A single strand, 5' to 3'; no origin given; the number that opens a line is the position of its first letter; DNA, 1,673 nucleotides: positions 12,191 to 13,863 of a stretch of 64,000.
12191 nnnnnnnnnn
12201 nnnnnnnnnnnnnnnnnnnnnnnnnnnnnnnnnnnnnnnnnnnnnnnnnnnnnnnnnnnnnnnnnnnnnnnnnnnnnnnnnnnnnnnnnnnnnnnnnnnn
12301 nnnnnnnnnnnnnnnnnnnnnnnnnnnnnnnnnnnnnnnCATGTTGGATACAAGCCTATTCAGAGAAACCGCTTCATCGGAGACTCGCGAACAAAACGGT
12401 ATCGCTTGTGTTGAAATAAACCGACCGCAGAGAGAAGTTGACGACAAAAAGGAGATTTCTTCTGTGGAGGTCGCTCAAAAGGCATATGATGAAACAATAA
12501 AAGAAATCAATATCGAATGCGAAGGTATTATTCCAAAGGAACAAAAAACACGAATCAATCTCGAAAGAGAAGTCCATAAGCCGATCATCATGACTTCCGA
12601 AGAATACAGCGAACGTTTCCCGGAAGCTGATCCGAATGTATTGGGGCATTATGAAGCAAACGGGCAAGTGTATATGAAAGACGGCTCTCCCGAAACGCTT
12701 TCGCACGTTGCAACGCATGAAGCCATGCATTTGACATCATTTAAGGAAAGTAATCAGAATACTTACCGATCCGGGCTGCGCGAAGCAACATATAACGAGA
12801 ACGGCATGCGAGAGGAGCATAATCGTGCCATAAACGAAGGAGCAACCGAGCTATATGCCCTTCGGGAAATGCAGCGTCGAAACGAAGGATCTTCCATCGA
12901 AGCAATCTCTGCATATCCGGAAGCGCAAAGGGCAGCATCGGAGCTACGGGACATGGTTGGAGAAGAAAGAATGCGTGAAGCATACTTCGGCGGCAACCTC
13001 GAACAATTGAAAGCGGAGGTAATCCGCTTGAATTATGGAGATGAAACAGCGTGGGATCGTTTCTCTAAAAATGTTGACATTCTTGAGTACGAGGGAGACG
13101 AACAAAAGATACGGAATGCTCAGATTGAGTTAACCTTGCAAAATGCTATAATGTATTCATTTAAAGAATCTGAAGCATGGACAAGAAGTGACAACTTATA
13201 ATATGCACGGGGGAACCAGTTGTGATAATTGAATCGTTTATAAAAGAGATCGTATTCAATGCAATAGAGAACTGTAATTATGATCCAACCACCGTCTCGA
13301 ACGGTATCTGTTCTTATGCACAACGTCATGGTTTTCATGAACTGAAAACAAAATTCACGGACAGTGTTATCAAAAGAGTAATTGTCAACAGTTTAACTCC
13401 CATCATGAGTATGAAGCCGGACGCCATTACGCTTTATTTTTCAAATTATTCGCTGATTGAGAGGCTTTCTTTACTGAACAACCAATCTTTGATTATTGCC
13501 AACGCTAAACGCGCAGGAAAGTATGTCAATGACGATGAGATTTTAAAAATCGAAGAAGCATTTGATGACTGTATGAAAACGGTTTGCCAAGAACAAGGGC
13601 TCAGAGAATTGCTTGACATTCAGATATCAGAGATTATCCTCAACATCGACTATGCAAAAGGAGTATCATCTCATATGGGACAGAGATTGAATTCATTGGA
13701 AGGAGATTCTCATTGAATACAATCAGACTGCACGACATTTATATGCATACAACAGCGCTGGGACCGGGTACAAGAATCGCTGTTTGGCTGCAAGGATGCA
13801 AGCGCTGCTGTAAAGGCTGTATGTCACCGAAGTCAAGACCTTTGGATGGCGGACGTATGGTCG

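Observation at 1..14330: Hsp70-centred operon of coiled-coil, zinc-ribbon, protease and HerA/FtsK proteins: candidate uncharacterised NTP-dependent conflict system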

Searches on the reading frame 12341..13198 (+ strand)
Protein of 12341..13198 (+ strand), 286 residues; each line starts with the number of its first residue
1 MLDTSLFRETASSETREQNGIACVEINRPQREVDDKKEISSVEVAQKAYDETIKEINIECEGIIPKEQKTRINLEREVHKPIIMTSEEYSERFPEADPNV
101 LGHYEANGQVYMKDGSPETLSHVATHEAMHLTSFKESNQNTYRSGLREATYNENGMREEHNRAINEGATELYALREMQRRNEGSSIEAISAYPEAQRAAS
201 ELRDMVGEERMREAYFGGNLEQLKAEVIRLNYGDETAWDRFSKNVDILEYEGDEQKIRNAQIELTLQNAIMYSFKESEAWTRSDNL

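Call 7: search_protein_families(library=pfam, max_evalue=0.01, proteins=[window:12341-13198:+])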
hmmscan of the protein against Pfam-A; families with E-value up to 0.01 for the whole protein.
window:12341-13198:+ (286 aa): 0 families

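Call 16: search_protein_families(library=ncbifam, max_evalue=0.01, proteins=[window:12341-13198:+])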
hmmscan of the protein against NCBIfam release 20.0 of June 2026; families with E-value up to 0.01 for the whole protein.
window:12341-13198:+ (286 aa): 0 families

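Call 38: search_protein_families(library=phrogs, max_evalue=0.001, proteins=[window:12341-13198:+])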
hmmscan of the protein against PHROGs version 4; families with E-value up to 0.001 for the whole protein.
window:12341-13198:+ (286 aa): 0 families

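Call 43: search_solved_structures(query=A3, max_evalue=5, show_alignments=2)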
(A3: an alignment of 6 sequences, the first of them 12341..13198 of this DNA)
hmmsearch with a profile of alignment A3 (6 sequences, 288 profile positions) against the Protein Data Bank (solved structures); distinct sequences matched with E-value up to 5: 3.
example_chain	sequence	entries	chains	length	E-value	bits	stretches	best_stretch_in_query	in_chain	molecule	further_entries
6kgx_b8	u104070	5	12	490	0.011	18.2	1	203-282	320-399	LRC2 | Phycobilisome 32.1 kDa linker polypeptide, phycocyanin-associated, rod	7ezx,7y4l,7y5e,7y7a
1j5s_A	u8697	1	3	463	0.43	12.9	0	89-129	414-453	URONATE ISOMERASE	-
1m59_A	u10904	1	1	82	0.77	12.1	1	181-230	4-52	Cytochrome b5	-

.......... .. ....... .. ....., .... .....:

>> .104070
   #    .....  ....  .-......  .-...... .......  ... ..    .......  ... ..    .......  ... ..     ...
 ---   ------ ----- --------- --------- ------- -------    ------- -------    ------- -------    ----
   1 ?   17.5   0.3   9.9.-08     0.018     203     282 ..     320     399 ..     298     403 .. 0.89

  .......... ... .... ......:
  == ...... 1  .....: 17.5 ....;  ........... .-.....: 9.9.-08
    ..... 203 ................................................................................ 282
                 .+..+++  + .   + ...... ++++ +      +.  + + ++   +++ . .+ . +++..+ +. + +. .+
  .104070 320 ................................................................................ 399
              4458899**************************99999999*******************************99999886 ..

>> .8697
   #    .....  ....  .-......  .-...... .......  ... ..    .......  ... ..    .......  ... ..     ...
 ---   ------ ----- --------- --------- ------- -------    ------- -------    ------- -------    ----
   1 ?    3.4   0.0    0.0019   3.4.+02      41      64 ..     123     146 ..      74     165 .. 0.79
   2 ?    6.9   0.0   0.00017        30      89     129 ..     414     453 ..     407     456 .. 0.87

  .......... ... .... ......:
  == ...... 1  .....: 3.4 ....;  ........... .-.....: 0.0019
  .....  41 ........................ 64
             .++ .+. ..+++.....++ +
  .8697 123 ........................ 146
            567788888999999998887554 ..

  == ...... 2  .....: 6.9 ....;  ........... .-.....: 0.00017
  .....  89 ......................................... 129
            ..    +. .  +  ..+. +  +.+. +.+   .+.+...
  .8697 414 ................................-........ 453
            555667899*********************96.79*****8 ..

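Call 71: search_protein_representatives(protein=window:12341-13198:+)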
Query: 286 residues. Proteins with E-value up to 0.001 (for the whole library): 95; up to 1e-10: 38; up to 1e-30: 17. The best 95 are listed.
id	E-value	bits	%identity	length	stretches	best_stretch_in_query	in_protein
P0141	1.2e-87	310.1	54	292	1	5-282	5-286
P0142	1.2e-58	215.1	45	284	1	35-279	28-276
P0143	1.1e-44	169.4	40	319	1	34-271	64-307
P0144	2.1e-44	168.5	40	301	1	37-271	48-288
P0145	1.4e-43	165.8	39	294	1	30-267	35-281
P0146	1.2e-41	159.4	38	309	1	9-274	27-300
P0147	5.9e-40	153.9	42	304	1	39-269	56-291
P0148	3.3e-39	151.4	39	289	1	35-269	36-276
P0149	2.9e-38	148.3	40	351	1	40-275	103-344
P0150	1.6e-37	145.9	40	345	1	35-261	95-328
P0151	1.6e-34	136.0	36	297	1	44-271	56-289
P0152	2.7e-34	135.3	36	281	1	31-269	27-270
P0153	5.5e-34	134.3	36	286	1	31-268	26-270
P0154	4.4e-33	131.3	35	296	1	32-267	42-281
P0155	1.3e-32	129.8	36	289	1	41-277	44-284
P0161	2.0e-25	106.2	34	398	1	42-274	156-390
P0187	1.6e-08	50.9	41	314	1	150-250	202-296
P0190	3.8e-08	49.6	33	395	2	158-246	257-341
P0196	6.7e-08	48.8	28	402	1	46-258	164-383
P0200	6.6e-07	45.6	32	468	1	107-271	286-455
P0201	9.0e-07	45.1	32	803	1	69-259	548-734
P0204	1.1e-06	44.8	26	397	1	46-260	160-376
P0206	1.5e-06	44.4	39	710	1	96-229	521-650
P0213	1.8e-05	40.8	30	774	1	76-248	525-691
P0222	7.6e-05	38.8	30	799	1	78-248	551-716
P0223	7.6e-05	38.8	35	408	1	157-230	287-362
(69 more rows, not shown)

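Call 74: search_solved_structures(query=A7, max_evalue=5, show_alignments=2)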
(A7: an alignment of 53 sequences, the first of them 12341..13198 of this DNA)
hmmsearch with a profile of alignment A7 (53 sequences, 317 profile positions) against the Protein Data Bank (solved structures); distinct sequences matched with E-value up to 5: 2.
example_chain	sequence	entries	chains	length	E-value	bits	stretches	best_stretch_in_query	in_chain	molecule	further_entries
6kgx_b8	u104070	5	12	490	0.29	13.5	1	228-309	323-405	LRC2 | Phycobilisome 32.1 kDa linker polypeptide, phycocyanin-associated, rod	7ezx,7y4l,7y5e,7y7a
8fjg_A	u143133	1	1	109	1.6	11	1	247-311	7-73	H12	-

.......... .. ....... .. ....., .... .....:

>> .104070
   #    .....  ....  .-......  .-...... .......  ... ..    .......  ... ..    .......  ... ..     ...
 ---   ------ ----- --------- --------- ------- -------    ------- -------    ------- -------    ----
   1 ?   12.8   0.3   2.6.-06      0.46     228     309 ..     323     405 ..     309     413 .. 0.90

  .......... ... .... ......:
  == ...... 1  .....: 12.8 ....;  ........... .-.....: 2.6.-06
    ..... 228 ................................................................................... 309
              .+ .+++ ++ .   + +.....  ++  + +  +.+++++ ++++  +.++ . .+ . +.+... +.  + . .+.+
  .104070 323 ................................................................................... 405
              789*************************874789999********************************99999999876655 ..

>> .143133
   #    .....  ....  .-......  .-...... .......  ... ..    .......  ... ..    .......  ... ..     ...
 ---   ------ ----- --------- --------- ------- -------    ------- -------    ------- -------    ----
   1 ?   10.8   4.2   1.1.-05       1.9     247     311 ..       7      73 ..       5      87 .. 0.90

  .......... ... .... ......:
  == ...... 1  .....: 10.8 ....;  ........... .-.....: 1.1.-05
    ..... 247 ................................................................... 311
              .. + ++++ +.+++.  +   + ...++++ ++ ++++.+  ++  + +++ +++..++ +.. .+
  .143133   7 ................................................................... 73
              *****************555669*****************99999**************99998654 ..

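Call 75: search_protein_families(library=pfam, alignment_id=A7, max_evalue=0.01)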
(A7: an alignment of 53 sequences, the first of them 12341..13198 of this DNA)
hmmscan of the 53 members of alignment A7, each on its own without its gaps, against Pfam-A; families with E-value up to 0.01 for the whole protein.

A. member 1, window:12341-13198:+ (286 aa): 0 families

B. families by the number of members that match (of 53 scanned): 12 families
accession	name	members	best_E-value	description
PF24615.2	Spectrin_Anc-1_2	3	0.00021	Nuclear anchorage protein 1, spectrin repeat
PF05488.18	PAAR_motif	1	9.6e-13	PAAR motif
PF15905.10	HMMR_N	1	2.8e-05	Hyaluronan mediated motility receptor N-terminal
PF20711.2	DUF6825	1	0.00013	Family of unknown function (DUF6825)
PF15175.11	SPATA24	1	0.00028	Spermatogenesis-associated protein 24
PF03938.19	OmpH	1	0.0012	Outer membrane protein (OmpH-like)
PF25541.1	TBCA_PH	1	0.0012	PH domain-containing proteins, TBCA domain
PF09090.17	MIF4G_like_2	1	0.0033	MIF4G like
PF12128.14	DUF3584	1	0.0042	Protein of unknown function (DUF3584)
PF08377.15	MAP2_projctn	1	0.0062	MAP2/Tau projection domain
PF23067.1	MG280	1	0.0067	Uncharacterised protein MG280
PF09787.14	Golgin_A5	1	0.0077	Golgin subfamily A member 5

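Call 76: search_protein_families(library=pfam, max_evalue=0.001, proteins=[P0201, P0206, P0213, P0222, P0200, P0161, P0196, P0204, P0223, P0190])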
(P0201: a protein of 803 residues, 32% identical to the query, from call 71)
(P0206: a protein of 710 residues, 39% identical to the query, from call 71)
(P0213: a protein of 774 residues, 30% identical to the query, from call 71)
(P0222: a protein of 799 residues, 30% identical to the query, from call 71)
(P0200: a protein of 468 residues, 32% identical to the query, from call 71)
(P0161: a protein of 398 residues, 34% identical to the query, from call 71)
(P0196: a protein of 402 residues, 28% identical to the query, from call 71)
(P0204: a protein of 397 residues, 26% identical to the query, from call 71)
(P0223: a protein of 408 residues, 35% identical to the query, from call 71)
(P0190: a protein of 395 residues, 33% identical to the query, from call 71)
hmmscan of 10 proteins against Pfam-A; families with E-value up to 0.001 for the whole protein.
P0201 (803 aa): 0 families

P0206 (710 aa): 0 families

P0213 (774 aa): 1 family
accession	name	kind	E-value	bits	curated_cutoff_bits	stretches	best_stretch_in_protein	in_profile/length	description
PF15905.10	HMMR_N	-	2.8e-05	24.2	30.1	1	44-174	152-288/330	Hyaluronan mediated motility receptor N-terminal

P0222 (799 aa): 0 families

P0200 (468 aa): 0 families

P0161 (398 aa): 0 families

P0196 (402 aa): 0 families

P0204 (397 aa): 0 families

P0223 (408 aa): 0 families

P0190 (395 aa): 0 families

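Call 82: find_related_loci(query=A8, collection=metagenome_contigs, flank=8000)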
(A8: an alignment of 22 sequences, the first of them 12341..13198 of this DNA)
Query A8 (286 aa) in metagenome_contigs; peptide patterns used: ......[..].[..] (x = any residue, [..] = any of these).
92 stretches matched a pattern; 41 encode a relative of the query (tblastn E <= 1e-3); 41 distinct loci.
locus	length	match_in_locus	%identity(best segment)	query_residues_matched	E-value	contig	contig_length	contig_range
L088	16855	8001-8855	60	1-280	1e-108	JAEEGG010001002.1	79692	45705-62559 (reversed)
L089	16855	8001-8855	60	1-280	1e-108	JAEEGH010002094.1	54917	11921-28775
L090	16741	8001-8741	39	39-276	3e-50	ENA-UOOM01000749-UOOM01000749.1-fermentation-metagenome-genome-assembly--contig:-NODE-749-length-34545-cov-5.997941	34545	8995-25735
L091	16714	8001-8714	40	39-271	1e-47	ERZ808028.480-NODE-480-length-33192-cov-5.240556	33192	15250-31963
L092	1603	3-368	65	161-282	3e-47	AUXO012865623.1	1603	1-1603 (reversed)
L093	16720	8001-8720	35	38-272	4e-45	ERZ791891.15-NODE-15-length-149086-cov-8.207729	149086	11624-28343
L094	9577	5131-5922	38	1-267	7e-45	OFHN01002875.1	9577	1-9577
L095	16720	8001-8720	35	38-272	2e-43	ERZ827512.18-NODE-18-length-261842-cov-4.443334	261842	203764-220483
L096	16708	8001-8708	35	40-271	7e-41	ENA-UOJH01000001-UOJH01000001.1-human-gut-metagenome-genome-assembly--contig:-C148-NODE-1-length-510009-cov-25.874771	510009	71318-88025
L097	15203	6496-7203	35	40-271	7e-41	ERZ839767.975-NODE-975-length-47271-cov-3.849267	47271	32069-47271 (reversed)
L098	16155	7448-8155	35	40-271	6e-41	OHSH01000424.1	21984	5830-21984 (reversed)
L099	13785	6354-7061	35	40-271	6e-41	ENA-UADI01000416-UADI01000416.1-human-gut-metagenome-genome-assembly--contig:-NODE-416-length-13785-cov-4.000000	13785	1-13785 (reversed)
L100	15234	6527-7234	35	40-271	2e-39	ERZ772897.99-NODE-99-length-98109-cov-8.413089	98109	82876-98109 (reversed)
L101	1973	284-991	35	40-271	1e-39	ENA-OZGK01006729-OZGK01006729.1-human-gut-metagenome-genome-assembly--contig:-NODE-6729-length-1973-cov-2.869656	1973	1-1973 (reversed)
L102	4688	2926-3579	39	30-250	6e-36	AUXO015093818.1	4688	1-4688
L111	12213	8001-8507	29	107-253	5e-15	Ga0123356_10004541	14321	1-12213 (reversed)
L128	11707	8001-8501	27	95-252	1e-5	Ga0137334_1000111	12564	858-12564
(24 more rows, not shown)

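Call 86: search_protein_families(library=pfam, alignment_id=A9, max_evalue=0.00001)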
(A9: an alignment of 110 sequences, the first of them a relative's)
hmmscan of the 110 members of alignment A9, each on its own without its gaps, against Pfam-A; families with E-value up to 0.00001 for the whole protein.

A. member 1, L094:2-613:+ (204 aa): 0 families

B. families by the number of members that match (of 110 scanned): 74 families (the first 25 are shown)
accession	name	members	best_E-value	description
PF04055.27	Radical_SAM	7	6.7e-24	Radical SAM superfamily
PF00069.31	Pkinase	4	1.5e-36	Protein kinase domain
PF07714.23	PK_Tyr_Ser-Thr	4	1.7e-18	Protein tyrosine and serine/threonine kinase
PF13672.11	PP2C_2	4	2.9e-08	Protein phosphatase 2C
PF13306.12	LRR_5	3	1.9e-51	BspA type Leucine rich repeat region (6 copies)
PF08238.18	Sel1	3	1.3e-27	Sel1 repeat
PF00481.26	PP2C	3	5.9e-10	Protein phosphatase 2C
PF13353.11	Fer4_12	3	1.9e-07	4Fe-4S single cluster domain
PF07724.20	AAA_2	2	4.2e-46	AAA domain (Cdc48 subfamily)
PF00012.26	HSP70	2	2.1e-30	Hsp70 protein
PF25106.1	VWA_4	2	6.3e-13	von Willebrand factor A domain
PF01841.26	Transglut_core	2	1.9e-11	Transglutaminase-like superfamily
PF13855.12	LRR_8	2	6.3e-11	Leucine rich repeat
PF10431.15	ClpB_D2-small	2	9.5e-10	C-terminal, D2-small domain, of ClpB protein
PF02896.24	PEP-utilizers_C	1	7.9e-82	PEP-utilising enzyme, PEP-binding domain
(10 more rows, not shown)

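Call 107: find_related_loci(query=A8, collection=viral_contigs, flank=8000)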
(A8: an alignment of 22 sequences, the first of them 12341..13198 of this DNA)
Query A8 (286 aa) in viral_contigs; peptide patterns used: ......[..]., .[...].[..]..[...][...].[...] (x = any residue, [..] = any of these).
20 stretches matched a pattern, but none encodes a relative of the query by tblastn (E <= 1e-3).

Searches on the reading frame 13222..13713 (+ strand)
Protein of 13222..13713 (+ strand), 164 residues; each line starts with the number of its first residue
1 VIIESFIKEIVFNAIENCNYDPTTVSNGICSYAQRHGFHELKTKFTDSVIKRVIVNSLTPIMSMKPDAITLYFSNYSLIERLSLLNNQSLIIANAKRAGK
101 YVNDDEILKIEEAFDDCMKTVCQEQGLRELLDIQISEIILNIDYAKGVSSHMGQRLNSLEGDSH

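Call 7: search_protein_families(library=pfam, max_evalue=0.01, proteins=[window:13222-13713:+])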
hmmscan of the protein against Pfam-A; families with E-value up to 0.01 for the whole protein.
window:13222-13713:+ (164 aa): 0 families

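Call 16: search_protein_families(library=ncbifam, max_evalue=0.01, proteins=[window:13222-13713:+])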
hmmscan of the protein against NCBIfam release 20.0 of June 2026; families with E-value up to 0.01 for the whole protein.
window:13222-13713:+ (164 aa): 1 family
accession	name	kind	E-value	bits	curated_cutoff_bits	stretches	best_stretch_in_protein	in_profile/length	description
NF003785.0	PRK05379.1-1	equivalog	0.0048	16.1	418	1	18-132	144-253/347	bifunctional nicotinamide-nucleotide adenylyltransferase/Nudix hydroxylase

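Call 38: search_protein_families(library=phrogs, max_evalue=0.001, proteins=[window:13222-13713:+])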
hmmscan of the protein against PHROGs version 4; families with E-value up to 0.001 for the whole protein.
window:13222-13713:+ (164 aa): 0 families

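Call 44: search_solved_structures(query=A4, max_evalue=5)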
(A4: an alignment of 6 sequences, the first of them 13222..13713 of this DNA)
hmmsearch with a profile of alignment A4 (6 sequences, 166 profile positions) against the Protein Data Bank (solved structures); distinct sequences matched with E-value up to 5: 17.
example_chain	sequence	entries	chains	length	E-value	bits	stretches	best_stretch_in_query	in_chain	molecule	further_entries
5cws_D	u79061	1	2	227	0.22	14.3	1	106-158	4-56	Nucleoporin NUP49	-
7tbi_N1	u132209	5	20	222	0.22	14.3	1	107-158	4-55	Nup57 | NUP58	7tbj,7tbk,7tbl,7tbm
9tsm_A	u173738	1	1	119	0.26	14.1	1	51-133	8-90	Bromodomain protein, putative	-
2zxh_A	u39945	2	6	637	0.37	13.6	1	100-158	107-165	tRNA uridine 5-carboxymethylaminomethyl modification enzyme mnmG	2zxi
6n1l_A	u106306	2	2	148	0.5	13.1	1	54-146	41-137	Fibronectin-binding protein BBK32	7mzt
4lik_A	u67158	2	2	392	0.51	13.1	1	27-91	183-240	DNA primase small subunit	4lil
6r4s_A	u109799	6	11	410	0.54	13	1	27-90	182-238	DNA primase small subunit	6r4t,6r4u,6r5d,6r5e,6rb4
8vy3_A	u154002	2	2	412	0.54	13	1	27-90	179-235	DNA primase small subunit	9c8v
8d0b_D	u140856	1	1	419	0.55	13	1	27-90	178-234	DNA primase small subunit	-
4rr2_A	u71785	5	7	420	0.55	13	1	27-90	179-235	DNA primase small subunit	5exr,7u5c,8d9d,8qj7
4mhq_A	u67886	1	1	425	0.56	13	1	27-90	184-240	DNA primase small subunit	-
8d0k_D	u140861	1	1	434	0.59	12.9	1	27-90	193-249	DNA primase small subunit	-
7opl_C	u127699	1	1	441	0.6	12.9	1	27-90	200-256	DNA primase small subunit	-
4bpu_A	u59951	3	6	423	0.62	12.8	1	27-90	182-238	DNA PRIMASE SMALL SUBUNIT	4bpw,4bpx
8b9d_O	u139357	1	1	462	0.66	12.7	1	27-90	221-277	DNA primase small subunit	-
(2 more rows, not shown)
